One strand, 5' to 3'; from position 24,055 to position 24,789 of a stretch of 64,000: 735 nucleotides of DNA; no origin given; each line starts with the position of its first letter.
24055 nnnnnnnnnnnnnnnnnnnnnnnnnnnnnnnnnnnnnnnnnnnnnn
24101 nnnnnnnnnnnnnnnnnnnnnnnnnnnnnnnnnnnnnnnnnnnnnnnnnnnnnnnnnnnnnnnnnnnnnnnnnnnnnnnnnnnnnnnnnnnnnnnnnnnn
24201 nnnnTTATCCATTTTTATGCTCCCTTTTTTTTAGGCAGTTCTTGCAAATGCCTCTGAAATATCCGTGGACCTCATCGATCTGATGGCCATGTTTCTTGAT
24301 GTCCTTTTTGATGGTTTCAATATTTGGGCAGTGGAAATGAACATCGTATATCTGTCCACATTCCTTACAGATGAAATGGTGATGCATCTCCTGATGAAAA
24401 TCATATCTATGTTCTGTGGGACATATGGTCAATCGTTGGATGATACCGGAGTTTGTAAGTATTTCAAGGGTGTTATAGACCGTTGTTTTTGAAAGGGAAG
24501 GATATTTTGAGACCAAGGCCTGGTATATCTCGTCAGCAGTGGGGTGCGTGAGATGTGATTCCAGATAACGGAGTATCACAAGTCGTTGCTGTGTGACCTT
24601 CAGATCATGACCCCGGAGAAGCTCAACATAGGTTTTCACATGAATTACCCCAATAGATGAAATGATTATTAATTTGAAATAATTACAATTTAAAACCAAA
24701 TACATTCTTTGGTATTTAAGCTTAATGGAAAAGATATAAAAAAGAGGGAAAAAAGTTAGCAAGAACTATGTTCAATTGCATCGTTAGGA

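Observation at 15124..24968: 17-gene co-directional oxygen/ROS-defence supercluster led by a Fur/PerR-like regulator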

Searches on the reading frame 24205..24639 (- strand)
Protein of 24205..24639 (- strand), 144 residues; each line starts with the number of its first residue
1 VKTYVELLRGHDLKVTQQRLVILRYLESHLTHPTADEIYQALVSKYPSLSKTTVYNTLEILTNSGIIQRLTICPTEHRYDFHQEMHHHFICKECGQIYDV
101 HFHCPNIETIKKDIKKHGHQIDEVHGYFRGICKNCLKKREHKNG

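Call 15: search_protein_families(library=ncbifam, proteins=[window:24205-24639:-], max_evalue=0.001)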
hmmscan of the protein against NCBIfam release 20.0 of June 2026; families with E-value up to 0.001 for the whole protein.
window:24205-24639:- (144 aa): 11 families
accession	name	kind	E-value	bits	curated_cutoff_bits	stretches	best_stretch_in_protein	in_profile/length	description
NF052545.1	TransRegPerRClab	equivalog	3.2e-32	111.4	180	1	1-138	1-137/138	transcriptional regulator PerR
NF047406.1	TransRegPerRTherm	equivalog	2.6e-22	79.4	200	1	14-138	5-128/130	manganese-dependent transcriptional regulator PerR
NF051892.1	TransRegFurBacil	equivalog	1.4e-20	73.9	220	1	7-140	11-148/149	ferric iron uptake transcriptional regulator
NF047462.1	FUR_perox_PerRA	exception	5.9e-18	65.7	200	1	6-117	10-121/142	peroxide-responsive transcriptional repressor PerRA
NF045677.1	FeRespRegIrr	equivalog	1.2e-15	57.8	170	1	6-113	2-110/127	Fur family transcriptional regulator Irr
NF045678.1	TransRegIrrA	equivalog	3.4e-15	56.1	150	1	3-107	8-113/138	iron response transcriptional regulator IrrA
NF006999.0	PRK09462.1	equivalog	5.3e-13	48.8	146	1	8-137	8-140/148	ferric iron uptake transcriptional regulator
NF051891.1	TransRegFurHelico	equivalog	8.1e-13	48.5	200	1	8-137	18-147/148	ferric iron uptake transcriptional regulator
NF047461.1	FUR_perox_PerRB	exception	1.4e-12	47.7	250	1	10-102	23-116/143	peroxide-responsive transcriptional repressor PerRB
NF008646.0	PRK11639.1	equivalog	3e-08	33.6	167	1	10-137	19-148/171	zinc uptake transcriptional repressor Zur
NF004910.0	PRK06266.1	equivalog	0.00035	19.8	180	1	72-119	126-174/185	transcription initiation factor E subunit alpha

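Call 17: search_solved_structures(query=window:24205-24639:-, max_evalue=0.00001, show_alignments=3)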
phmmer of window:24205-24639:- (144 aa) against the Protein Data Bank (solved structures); distinct sequences matched with E-value up to 0.00001: 21.
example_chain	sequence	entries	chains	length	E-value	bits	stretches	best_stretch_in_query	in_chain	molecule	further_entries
2fe3_A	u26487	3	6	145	1.9e-28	102.6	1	2-141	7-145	Peroxide operon regulator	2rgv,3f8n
6dk4_A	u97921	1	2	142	1.7e-19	73.6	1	5-135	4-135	Ferric uptake regulation protein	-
4i7h_A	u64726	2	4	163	1.4e-18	70.6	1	4-139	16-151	peroxide stress sensing regulator | Peroxide stress regulator PerR, FUR family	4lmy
9ire_A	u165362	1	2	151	8.1e-16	61.7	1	9-138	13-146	Ferric uptake regulation protein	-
5fd5_A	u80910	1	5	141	3e-14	56.6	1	2-121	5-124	Ferric uptake regulation protein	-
5fd6_A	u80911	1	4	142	3e-14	56.6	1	2-121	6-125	Ferric uptake regulation protein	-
6d57_A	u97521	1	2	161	5.5e-14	55.7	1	4-138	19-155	Ferric uptake regulation protein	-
4ets_A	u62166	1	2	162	5.6e-14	55.7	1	4-138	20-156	Ferric uptake regulation protein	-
4raz_A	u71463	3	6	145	4.1e-13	52.9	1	10-121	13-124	DNA-binding transcriptional dual regulator of siderophore biosynthesis and transport(Fur f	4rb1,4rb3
5nl9_A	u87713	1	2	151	4.2e-13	52.9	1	7-115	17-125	Transcriptional regulator (FUR family)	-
5nbc_A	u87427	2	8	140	4.2e-13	52.9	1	10-138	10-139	Ferric uptake regulation protein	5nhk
4ray_A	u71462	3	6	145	2.9e-12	50.1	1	12-121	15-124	DNA-binding transcriptional dual regulator of siderophore biosynthesis and transport(Fur f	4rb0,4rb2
8j6w_A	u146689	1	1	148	2.2e-11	47.3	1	8-134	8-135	Ferric uptake regulation protein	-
2o03_A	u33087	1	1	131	2.3e-10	44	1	13-135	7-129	probable Zinc uptake regulation protein FurB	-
2w57_A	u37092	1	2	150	8.4e-10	42.2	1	7-133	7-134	FERRIC UPTAKE REGULATION PROTEIN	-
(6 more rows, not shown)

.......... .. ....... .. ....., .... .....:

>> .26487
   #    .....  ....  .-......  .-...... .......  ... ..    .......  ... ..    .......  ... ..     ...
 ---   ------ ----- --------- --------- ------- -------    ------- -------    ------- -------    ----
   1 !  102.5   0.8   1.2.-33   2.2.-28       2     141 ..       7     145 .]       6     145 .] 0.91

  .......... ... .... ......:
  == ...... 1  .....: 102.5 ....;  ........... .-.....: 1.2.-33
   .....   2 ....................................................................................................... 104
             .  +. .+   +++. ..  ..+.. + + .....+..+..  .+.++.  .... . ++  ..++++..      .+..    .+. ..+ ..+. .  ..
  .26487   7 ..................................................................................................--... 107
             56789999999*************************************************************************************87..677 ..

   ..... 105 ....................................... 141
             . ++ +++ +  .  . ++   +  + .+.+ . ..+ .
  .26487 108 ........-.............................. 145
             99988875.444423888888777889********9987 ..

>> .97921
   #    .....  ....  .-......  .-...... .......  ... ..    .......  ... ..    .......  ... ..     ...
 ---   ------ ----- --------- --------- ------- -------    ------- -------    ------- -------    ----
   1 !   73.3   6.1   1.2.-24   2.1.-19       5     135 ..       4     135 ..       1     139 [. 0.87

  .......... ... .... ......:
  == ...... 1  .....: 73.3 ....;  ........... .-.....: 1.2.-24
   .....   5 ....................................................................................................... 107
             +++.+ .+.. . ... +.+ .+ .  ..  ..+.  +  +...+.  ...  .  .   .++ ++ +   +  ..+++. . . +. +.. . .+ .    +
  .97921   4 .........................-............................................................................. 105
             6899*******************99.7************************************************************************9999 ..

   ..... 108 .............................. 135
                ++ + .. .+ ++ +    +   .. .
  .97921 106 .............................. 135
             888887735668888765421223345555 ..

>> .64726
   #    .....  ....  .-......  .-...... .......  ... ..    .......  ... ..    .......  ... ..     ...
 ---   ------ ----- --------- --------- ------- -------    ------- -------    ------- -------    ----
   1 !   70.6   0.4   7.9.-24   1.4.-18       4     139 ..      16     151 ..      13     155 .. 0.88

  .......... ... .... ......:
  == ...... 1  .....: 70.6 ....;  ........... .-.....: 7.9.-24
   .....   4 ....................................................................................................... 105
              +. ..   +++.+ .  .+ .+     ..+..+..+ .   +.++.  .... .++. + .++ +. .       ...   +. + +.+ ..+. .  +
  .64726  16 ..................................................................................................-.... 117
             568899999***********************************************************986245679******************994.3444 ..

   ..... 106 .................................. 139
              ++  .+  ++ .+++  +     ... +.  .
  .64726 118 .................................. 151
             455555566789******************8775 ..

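Call 40: find_homologous_proteins(query=window:24205-24639:-, max_evalue=1e-10)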
Query window:24205-24639:- (144 aa): 255 proteins with E <= 1e-10 among 265 candidates; the best 120 are listed.
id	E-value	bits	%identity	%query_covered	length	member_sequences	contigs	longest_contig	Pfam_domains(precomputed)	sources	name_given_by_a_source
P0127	3.4e-93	327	99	100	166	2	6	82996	PF01475.26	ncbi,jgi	jgi:Fe2+ or Zn2+ uptake regulation protein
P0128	5.4e-78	278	81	100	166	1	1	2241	PF01475.26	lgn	-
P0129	4.4e-72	259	76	100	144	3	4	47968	PF01475.26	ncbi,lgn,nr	ncbi:MAG: Fur family transcriptional regulator [Candidatus Thermoplasmatota archaeon]|nr:Fur family 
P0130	8.0e-71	255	74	100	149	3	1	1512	PF01475.26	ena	-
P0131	4.0e-69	249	76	100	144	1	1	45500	PF01475.26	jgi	-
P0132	4.5e-69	249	76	97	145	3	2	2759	PF01475.26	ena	-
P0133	7.8e-67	242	71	100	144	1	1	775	PF01475.26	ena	-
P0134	2.5e-61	224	67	97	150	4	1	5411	PF01475.26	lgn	-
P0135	6.2e-61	223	67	100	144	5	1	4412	PF12840.14,PF01475.26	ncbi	-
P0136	7.7e-61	222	66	100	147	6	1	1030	PF01475.26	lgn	-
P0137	1.4e-58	215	65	97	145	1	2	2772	PF01475.26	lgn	-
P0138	1.9e-57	211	65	97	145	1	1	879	PF01475.26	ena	-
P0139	2.3e-57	211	66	96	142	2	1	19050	PF12840.14,PF01475.26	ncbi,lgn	-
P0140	5.7e-57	210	64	97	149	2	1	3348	PF01475.26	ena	-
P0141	6.4e-57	210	65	97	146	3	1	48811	PF01475.26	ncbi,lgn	-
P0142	2.5e-56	208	63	97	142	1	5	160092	PF01475.26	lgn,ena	-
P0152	7.3e-55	203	64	100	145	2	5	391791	PF01475.26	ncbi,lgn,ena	-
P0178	2.1e-51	192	61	96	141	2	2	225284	PF01475.26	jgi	-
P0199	1.3e-48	183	56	99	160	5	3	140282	PF01475.26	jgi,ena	-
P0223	7.0e-46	174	56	94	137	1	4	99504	PF01475.26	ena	-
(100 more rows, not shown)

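Call 41: find_encoding_contigs(protein=P0152, flank=10000, max_places=1)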
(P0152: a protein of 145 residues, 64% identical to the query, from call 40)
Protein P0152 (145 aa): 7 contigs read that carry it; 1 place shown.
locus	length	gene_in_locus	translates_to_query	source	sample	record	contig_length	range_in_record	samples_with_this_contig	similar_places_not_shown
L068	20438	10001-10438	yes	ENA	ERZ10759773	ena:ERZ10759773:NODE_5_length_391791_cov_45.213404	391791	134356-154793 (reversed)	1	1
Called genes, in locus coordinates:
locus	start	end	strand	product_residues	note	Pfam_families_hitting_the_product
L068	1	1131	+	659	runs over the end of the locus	PF00890:FAD_binding_2 (faint), PF12831:FAD_oxidored (weak), PF13450:NAD_binding_8 (weak), PF00037:Fer4 (weak), PF12838:Fer4_7, PF13187:Fer4_9, PF13237:Fer4_10 (weak), PF00037:Fer4, +6 more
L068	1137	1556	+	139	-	PF02662:FlpD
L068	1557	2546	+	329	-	PF01058:Oxidored_q6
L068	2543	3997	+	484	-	PF27537:HoxH, PF00374:NiFeSe_Hases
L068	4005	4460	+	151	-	PF01750:HycI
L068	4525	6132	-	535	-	PF03255:ACCA, PF01039:Carboxyl_trans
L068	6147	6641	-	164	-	PF25919:BSH_CusB (faint), PF25973:BSH_CzcB (faint), PF25917:BSH_RND, PF25997:BSH_YhbJ (weak), PF00364:Biotin_lipoyl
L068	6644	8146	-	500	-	PF00289:Biotin_carb_N, PF02222:ATP-grasp, PF02786:CPSase_L_D2, PF07478:Dala_Dala_lig_C, PF02785:Biotin_carb_C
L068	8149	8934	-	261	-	PF00378:ECH_1, PF16113:ECH_2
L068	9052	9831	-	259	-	PF00378:ECH_1, PF16113:ECH_2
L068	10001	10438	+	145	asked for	PF01475:FUR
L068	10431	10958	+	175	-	PF01613:Flavin_Reduct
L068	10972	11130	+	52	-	PF00301:Rubredoxin, PF21349:RUBY_RBDX (faint)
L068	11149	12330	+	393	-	PF00753:Lactamase_B, PF19583:ODP, PF00258:Flavodoxin_1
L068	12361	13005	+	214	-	PF00578:AhpC-TSA, PF08534:Redoxin, PF10417:1-cysPrx_C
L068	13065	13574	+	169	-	PF00210:Ferritin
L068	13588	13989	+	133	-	PF13596:PAS_10, PF08448:PAS_4, PF13426:PAS_9 (weak)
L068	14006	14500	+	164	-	PF02915:Rubrerythrin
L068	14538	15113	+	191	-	PF00210:Ferritin (weak), PF02915:Rubrerythrin, PF23458:DUF7130 (weak), PF21349:RUBY_RBDX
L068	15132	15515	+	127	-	PF06397:Desulfoferrod_N, PF01880:Desulfoferrodox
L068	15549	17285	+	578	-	PF01558:POR, PF01855:POR_N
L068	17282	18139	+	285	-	PF02775:TPP_enzyme_C, PF12367:PFO_beta_C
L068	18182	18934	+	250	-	PF02463:SMC_N, PF00005:ABC_tran, PF13304:AAA_21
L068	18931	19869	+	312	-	PF01458:SUFBD_core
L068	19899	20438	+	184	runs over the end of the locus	PF14512:TM1586_NiRdase (weak), PF00881:Nitroreductase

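Call 42: find_encoding_contigs(protein=P0142, flank=10000, max_places=1)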
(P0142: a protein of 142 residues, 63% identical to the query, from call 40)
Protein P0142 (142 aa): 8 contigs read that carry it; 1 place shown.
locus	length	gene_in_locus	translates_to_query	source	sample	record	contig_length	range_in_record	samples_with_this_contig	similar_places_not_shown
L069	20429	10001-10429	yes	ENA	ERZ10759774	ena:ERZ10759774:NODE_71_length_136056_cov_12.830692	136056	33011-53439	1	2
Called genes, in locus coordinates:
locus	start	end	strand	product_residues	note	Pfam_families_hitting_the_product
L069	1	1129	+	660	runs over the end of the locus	PF00890:FAD_binding_2 (weak), PF12831:FAD_oxidored, PF13450:NAD_binding_8 (weak), PF00037:Fer4 (weak), PF12838:Fer4_7, PF13187:Fer4_9, PF14697:Fer4_21, PF00037:Fer4, +7 more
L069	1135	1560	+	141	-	PF02662:FlpD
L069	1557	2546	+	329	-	PF01058:Oxidored_q6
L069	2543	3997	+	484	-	PF27537:HoxH, PF00374:NiFeSe_Hases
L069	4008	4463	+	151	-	PF01750:HycI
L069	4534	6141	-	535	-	PF03255:ACCA (weak), PF01039:Carboxyl_trans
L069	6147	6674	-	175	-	PF00364:Biotin_lipoyl, PF25917:BSH_RND, PF25935:BSH_LcnD (faint), PF25997:BSH_YhbJ (weak)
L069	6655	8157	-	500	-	PF00289:Biotin_carb_N, PF08443:RimK (faint), PF02222:ATP-grasp, PF02786:CPSase_L_D2, PF07478:Dala_Dala_lig_C, PF02785:Biotin_carb_C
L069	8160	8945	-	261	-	PF00378:ECH_1, PF16113:ECH_2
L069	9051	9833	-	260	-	PF00378:ECH_1, PF16113:ECH_2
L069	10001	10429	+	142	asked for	PF01475:FUR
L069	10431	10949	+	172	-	PF01613:Flavin_Reduct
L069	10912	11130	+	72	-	PF00301:Rubredoxin, PF21349:RUBY_RBDX (faint)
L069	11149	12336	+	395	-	PF00753:Lactamase_B (weak), PF19583:ODP, PF00258:Flavodoxin_1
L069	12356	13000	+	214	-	PF00578:AhpC-TSA, PF08534:Redoxin, PF10417:1-cysPrx_C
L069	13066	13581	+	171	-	PF00210:Ferritin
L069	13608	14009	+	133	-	PF13596:PAS_10, PF08448:PAS_4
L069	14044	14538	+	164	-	PF02915:Rubrerythrin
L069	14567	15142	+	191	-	PF00210:Ferritin (weak), PF02915:Rubrerythrin, PF21349:RUBY_RBDX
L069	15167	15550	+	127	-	PF06397:Desulfoferrod_N, PF01880:Desulfoferrodox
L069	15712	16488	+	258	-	PF02463:SMC_N, PF00005:ABC_tran, PF13304:AAA_21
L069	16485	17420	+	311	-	PF01458:SUFBD_core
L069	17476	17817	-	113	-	PF01381:HTH_3 (faint)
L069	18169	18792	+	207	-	PF22175:Ogg-HhH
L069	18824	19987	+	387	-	PF03773:ArsP_1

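Call 43: find_encoding_contigs(protein=P0199, flank=10000, max_places=1)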
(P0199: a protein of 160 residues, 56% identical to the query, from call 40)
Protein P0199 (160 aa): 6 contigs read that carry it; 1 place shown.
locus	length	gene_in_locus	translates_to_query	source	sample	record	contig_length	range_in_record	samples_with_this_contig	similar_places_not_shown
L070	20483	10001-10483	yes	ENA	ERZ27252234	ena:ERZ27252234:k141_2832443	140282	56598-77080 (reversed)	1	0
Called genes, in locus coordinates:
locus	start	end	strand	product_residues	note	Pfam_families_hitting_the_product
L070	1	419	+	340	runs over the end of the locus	-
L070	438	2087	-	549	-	PF00587:tRNA-synt_2b, PF03129:HGTP_anticodon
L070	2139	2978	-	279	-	PF00571:CBS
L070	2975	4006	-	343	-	PF01979:Amidohydro_1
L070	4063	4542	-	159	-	PF12172:zf-ChsH2, PF01796:OB_ChsH2_C (weak)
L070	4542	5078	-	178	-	PF12172:zf-ChsH2, PF01796:OB_ChsH2_C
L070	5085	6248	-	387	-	PF00108:Thiolase_N, PF22691:Thiolase_C_1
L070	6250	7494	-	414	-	PF22691:Thiolase_C_1, PF02803:Thiolase_C (weak)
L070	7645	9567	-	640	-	PF16177:ACAS_N, PF00501:AMP-binding, PF13193:AMP-binding_C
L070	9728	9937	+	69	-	PF12838:Fer4_7 (weak), PF13183:Fer4_8 (faint), PF12797:Fer4_2 (weak), PF12837:Fer4_6, PF13237:Fer4_10, PF00037:Fer4 (weak), PF12838:Fer4_7 (weak), PF13187:Fer4_9 (weak), +1 more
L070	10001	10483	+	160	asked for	PF01475:FUR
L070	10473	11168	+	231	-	PF01613:Flavin_Reduct, PF00301:Rubredoxin, PF21349:RUBY_RBDX (faint)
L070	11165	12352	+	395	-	PF00753:Lactamase_B, PF19583:ODP, PF00258:Flavodoxin_1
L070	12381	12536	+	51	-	-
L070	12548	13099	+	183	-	PF27746:Small_heat_shock_put (weak), PF00011:HSP20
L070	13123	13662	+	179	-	PF00210:Ferritin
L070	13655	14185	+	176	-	PF02915:Rubrerythrin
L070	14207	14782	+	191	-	PF00210:Ferritin (weak), PF02915:Rubrerythrin, PF21349:RUBY_RBDX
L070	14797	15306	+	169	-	PF13668:Ferritin_2 (faint), PF02915:Rubrerythrin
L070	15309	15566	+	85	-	PF01206:TusA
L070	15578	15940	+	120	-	PF02635:DsrE, PF13686:DrsE_2 (weak)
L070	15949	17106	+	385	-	PF00266:Aminotran_5, PF01212:Beta_elim_lyase (weak)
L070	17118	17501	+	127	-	PF01592:NifU_N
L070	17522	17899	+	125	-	PF06397:Desulfoferrod_N, PF01880:Desulfoferrodox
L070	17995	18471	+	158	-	PF00578:AhpC-TSA, PF08534:Redoxin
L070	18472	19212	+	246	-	PF00881:Nitroreductase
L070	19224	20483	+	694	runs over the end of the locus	PF03190:Thioredox_DsbH, PF13098:Thioredoxin_2 (faint), PF13899:Thioredoxin_7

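Call 58: find_encoding_contigs(protein=P0178, flank=10000, max_places=1)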
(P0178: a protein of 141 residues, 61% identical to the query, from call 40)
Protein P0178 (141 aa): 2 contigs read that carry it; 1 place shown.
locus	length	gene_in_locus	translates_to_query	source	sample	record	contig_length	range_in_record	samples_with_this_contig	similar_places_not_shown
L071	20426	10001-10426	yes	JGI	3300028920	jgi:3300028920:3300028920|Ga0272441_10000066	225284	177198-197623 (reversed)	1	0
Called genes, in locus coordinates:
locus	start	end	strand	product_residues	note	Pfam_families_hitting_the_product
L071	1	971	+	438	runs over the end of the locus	PF00202:Aminotran_3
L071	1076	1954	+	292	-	-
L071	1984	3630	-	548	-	PF00587:tRNA-synt_2b, PF03129:HGTP_anticodon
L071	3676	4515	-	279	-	PF00571:CBS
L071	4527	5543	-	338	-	PF01979:Amidohydro_1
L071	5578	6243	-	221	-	-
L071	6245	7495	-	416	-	PF00108:Thiolase_N, PF22691:Thiolase_C_1, PF02803:Thiolase_C (faint)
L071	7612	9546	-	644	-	PF16177:ACAS_N, PF00501:AMP-binding, PF13193:AMP-binding_C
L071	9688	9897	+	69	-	PF12838:Fer4_7 (faint), PF13183:Fer4_8 (faint), PF13187:Fer4_9 (weak), PF12797:Fer4_2 (weak), PF12837:Fer4_6 (weak), PF13237:Fer4_10, PF00037:Fer4 (weak)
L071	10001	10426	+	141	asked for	PF01475:FUR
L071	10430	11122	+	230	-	PF01613:Flavin_Reduct, PF00301:Rubredoxin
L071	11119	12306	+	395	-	PF00753:Lactamase_B, PF19583:ODP, PF00258:Flavodoxin_1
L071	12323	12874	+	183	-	PF27746:Small_heat_shock_put (weak), PF00011:HSP20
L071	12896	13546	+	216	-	PF00578:AhpC-TSA, PF08534:Redoxin, PF10417:1-cysPrx_C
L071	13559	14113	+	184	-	PF21349:RUBY_RBDX, PF02915:Rubrerythrin (weak)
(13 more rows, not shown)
